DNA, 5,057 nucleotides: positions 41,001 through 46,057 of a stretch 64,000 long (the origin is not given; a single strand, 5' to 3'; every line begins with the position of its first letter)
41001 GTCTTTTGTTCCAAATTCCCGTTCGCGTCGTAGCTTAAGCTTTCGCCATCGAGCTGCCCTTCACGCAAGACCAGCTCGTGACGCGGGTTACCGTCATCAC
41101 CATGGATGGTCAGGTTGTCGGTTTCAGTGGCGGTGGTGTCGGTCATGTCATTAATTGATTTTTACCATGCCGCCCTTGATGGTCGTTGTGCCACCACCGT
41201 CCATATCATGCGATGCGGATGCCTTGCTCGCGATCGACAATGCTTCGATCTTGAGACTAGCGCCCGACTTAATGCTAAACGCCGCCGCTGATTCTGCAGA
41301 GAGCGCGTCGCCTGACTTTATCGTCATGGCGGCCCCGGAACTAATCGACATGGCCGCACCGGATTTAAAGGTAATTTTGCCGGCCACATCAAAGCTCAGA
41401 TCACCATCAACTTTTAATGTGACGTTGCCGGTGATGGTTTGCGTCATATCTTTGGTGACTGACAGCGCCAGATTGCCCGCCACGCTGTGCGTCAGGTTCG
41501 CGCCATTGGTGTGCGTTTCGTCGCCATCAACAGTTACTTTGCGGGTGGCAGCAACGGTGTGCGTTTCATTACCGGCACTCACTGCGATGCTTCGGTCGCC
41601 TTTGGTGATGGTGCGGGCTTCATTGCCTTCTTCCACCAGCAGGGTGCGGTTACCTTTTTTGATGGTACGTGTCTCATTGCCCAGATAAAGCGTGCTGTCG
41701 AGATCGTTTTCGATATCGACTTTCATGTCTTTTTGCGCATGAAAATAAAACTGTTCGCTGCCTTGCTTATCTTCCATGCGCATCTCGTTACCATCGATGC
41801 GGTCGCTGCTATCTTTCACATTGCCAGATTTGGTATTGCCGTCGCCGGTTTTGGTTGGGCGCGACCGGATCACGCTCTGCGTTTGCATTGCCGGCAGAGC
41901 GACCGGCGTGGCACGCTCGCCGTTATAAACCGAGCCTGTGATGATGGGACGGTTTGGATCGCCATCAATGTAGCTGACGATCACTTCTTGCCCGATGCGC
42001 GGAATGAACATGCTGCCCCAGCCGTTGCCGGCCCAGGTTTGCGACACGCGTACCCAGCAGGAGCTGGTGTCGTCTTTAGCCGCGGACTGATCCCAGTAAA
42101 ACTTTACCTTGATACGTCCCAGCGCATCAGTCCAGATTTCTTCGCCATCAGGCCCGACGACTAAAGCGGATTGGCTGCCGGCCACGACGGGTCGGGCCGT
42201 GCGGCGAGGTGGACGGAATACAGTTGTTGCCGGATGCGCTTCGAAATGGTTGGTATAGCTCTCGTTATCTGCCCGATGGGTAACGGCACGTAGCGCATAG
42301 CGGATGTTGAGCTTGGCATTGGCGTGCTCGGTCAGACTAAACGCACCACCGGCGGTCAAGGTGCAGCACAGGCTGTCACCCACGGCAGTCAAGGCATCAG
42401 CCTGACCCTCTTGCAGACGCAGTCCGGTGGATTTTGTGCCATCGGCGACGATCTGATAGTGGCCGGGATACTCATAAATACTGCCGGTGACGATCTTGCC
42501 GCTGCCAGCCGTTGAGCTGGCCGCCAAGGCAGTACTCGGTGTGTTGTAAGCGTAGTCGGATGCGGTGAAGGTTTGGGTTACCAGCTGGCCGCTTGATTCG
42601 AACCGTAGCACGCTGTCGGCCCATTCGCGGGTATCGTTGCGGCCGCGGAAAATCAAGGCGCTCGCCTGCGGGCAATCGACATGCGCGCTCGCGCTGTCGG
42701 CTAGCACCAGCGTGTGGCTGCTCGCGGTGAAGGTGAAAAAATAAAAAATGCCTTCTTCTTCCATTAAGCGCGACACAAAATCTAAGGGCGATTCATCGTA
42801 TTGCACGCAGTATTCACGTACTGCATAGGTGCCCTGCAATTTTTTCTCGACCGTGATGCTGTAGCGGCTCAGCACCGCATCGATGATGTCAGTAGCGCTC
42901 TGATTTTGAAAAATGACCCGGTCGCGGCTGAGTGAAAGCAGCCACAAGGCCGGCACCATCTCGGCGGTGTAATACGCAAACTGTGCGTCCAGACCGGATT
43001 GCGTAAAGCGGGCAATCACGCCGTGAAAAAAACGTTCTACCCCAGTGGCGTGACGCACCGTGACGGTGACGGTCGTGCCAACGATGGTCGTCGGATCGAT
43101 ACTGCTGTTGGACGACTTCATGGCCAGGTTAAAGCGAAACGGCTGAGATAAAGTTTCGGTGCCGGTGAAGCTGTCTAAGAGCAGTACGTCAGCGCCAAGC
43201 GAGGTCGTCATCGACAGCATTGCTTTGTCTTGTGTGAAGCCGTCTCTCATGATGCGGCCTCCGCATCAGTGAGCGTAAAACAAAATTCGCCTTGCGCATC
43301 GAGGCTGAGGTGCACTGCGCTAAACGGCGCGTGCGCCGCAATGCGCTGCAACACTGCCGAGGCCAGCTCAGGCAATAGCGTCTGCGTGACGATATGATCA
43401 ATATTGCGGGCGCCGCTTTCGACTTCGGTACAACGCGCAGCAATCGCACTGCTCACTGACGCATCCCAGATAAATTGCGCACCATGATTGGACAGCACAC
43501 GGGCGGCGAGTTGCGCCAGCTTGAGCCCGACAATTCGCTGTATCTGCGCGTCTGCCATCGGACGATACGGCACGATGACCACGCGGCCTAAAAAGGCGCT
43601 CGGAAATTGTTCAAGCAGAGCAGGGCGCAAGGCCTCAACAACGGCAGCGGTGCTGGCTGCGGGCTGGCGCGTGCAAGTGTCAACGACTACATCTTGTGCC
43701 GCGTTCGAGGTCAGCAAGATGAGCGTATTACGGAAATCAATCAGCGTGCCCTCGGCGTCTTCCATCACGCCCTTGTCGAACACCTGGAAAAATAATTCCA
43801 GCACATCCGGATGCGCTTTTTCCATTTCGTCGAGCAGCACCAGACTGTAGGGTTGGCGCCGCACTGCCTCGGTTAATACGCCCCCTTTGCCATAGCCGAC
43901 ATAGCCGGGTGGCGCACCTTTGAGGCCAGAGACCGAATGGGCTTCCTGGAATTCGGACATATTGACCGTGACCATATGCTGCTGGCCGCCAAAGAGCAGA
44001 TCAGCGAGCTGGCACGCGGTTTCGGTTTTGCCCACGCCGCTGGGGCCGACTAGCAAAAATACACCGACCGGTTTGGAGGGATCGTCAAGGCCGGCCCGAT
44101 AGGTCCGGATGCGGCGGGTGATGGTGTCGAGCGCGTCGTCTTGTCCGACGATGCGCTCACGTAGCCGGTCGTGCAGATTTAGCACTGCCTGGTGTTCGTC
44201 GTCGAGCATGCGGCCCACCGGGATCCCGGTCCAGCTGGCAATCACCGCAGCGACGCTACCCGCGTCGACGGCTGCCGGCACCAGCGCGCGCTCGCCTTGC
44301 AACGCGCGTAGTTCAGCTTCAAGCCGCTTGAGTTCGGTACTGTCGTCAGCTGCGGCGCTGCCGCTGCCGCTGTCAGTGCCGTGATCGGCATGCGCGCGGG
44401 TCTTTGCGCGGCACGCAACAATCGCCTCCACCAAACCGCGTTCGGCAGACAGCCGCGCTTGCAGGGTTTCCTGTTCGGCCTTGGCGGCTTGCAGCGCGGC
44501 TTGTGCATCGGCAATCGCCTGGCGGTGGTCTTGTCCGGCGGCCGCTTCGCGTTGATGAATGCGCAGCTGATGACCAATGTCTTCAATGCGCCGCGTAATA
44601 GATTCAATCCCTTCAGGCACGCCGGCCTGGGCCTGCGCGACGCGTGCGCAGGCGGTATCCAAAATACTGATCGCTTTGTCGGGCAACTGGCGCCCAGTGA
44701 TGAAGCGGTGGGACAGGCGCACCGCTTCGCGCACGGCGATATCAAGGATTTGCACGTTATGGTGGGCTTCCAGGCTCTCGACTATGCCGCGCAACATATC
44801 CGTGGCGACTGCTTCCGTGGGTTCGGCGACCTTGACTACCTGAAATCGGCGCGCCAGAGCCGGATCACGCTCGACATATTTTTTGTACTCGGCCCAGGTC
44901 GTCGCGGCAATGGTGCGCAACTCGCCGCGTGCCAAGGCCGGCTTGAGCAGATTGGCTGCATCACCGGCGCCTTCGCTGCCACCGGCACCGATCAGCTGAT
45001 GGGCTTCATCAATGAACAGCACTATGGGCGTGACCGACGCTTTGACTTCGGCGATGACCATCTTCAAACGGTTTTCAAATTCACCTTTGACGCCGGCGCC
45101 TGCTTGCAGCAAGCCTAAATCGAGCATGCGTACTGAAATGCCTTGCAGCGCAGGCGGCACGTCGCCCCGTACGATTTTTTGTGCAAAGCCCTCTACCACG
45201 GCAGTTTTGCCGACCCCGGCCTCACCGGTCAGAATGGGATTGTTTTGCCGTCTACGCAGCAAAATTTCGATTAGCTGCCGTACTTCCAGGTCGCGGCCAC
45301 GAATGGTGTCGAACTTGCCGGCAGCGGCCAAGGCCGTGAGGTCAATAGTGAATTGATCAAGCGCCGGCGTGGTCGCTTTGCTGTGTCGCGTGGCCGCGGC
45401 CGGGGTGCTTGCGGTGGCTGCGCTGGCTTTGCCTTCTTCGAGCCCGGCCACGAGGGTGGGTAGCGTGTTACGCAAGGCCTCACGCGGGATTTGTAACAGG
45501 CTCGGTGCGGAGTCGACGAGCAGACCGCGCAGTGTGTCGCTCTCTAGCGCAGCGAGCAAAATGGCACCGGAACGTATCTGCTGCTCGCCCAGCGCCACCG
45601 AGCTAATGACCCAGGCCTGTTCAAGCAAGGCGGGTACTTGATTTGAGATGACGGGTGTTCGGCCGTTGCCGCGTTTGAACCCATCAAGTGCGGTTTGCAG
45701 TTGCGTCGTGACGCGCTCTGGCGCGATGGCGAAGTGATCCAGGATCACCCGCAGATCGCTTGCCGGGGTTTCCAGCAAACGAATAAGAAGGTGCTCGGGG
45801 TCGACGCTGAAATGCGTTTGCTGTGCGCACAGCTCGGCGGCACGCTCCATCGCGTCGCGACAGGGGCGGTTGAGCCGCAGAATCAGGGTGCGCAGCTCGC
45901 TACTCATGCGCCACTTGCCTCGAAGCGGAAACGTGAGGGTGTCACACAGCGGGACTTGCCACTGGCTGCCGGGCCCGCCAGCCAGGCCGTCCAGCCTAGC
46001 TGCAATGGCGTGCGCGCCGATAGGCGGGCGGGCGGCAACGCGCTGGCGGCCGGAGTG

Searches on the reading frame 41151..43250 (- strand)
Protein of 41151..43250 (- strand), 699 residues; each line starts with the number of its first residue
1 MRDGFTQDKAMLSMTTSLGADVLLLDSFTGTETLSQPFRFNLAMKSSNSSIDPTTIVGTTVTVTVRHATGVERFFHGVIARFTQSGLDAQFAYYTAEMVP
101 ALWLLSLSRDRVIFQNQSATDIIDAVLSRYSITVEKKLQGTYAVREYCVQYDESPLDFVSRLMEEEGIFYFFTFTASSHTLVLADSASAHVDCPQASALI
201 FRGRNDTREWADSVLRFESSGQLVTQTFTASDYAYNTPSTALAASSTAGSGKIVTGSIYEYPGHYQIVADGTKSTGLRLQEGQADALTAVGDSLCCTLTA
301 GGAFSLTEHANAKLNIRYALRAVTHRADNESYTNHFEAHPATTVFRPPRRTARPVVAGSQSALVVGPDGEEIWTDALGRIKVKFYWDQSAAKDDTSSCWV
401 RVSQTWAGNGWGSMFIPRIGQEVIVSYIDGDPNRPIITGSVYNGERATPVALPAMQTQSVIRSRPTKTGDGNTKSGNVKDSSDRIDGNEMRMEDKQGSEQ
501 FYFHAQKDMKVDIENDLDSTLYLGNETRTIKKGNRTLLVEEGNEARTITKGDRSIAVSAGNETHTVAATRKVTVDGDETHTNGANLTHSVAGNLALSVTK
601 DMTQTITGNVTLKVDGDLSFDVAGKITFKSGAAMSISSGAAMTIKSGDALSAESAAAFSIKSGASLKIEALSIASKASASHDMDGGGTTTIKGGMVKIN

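Call 3: search_protein_families(library=pfam, proteins=[window:41151-43250:-], max_evalue=0.01)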
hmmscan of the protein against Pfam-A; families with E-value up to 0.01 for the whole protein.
window:41151-43250:- (699 aa): 7 families
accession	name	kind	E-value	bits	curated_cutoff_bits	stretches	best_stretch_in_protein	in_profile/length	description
PF05954.17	Phage_GPD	-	4.5e-88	295.8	30.1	1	31-329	1-303/305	Phage tail baseplate hub (GPD)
PF22178.3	Gp5_trimer_C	-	5.9e-20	71.9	30.9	2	486-588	13-102/112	Bacteriophage T4 gp5 C-terminal trimerisation domain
PF04717.18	Phage_base_V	-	7.2e-16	58.8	23.8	1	375-442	12-75/75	Type VI secretion system/phage-baseplate injector OB domain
PF06715.18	Gp5_C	-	1.2e-09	38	20.4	3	560-582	1-23/24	Gp5 C-terminal repeat (3 copies)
PF20093.5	DUF6484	-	0.00017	22.7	27.6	1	419-439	39-59/61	Domain of unknown function (DUF6484)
PF12059.13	DUF3540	-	0.0065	16.8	27.9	0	608-660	60-113/199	Protein of unknown function (DUF3540)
PF22255.2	Gp44-like_2nd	-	0.0087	16.5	27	0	112-170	14-72/84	Baseplate hub protein gp44-like, second domain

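Call 4: search_protein_families(library=ncbifam, proteins=[window:41151-43250:-], max_evalue=0.01)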
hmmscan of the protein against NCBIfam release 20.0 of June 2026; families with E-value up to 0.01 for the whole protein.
window:41151-43250:- (699 aa): 3 families
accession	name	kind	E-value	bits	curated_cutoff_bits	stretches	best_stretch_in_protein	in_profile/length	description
TIGR03361.1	VI_Rhs_Vgr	subfamily_domain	2.7e-171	570.6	186.35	1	13-519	2-506/513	type VI secretion system tip protein TssI/VgrG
TIGR01646.1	vgr_GE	subfamily_domain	6e-122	408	121.8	1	26-508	4-480/480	type VI secretion system tip protein VgrG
NF033848.1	VgrG_rel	hypoth_equivalog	5.7e-15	54.6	275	1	353-544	371-541/547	VgrG-related protein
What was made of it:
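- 41151..43250 (-): vgrG (699 aa). Spike protein with no C-terminal effector domain; ends ................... TIGR03361 2.7e-171 and Phage_GPD 4.5e-88 (calls 3, 4).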

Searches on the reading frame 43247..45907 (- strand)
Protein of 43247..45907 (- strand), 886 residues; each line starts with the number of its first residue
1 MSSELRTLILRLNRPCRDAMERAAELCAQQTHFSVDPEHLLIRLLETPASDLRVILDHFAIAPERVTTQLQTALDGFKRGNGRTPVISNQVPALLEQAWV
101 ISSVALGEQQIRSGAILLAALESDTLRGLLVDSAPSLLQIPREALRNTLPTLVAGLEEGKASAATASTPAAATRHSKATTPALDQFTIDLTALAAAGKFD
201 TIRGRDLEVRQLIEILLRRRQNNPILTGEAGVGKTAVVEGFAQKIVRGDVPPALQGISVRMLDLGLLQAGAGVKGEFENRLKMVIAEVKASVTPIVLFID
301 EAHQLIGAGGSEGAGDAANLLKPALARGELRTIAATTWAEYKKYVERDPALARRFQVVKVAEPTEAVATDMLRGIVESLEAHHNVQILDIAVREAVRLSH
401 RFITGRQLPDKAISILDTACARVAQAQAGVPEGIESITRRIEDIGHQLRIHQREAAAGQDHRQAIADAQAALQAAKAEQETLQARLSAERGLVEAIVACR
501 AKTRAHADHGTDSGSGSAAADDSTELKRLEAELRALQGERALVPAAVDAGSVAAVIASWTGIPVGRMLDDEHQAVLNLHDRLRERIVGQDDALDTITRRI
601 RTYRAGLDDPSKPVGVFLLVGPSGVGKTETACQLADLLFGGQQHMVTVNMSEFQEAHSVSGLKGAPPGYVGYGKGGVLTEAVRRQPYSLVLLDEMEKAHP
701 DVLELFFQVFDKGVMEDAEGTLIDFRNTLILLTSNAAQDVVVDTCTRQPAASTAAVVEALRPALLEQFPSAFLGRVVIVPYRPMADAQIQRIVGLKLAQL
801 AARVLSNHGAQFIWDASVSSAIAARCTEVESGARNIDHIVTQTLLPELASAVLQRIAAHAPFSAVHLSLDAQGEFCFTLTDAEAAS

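Call 7: search_protein_families(library=pfam, proteins=[window:43247-45907:-], max_evalue=0.001)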
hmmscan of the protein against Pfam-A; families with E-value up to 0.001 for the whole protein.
window:43247-45907:- (886 aa): 16 families
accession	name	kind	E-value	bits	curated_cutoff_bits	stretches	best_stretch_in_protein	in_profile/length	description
PF07724.20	AAA_2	-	3.2e-50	170.9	27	1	612-778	1-165/166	AAA domain (Cdc48 subfamily)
PF17871.7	AAA_lid_9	-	1.2e-27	96.3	22.8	1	365-461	2-98/104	AAA lid domain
PF00004.35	AAA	-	1.8e-17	64.4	21.2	2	225-356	2-124/131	ATPase family associated with various cellular activities (AAA)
PF07728.20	AAA_5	-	7.2e-13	49.2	22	1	617-737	2-124/139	AAA domain (dynein-related subfamily)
PF10431.15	ClpB_D2-small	-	3.9e-12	46.5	21.9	1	786-855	3-71/81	C-terminal, D2-small domain, of ClpB protein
PF13401.12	AAA_22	-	2.2e-09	38.1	27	0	220-311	4-97/130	AAA domain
PF13191.12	AAA_16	-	1.8e-07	32.3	32.6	1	203-248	3-51/167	AAA ATPase domain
PF05729.18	NACHT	-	2.8e-05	24.5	26.7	0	225-251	4-30/167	NACHT domain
PF12775.13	AAA_7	-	3.5e-05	23.8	25.8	0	617-659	36-78/181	P-loop containing dynein motor region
PF13481.12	AAA_25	-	5.5e-05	23.3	27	0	615-642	34-61/195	AAA domain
PF05621.17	TniB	-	5.7e-05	23.1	22.4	0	287-360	113-184/189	Bacterial TniB protein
PF20720.3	nSTAND3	-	6.5e-05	23.1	27.2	0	615-657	18-58/155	Novel STAND NTPase 3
PF06414.18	Zeta_toxin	-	0.00024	21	22.3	0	610-662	13-64/199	Zeta toxin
PF01637.24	ATPase_2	-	0.00028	21.2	33.2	0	205-244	4-43/225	ATPase domain predominantly from Archaea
PF01695.23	IstB_IS21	-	0.00039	20.4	24.1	0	208-248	79-119/238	IstB-like ATP binding protein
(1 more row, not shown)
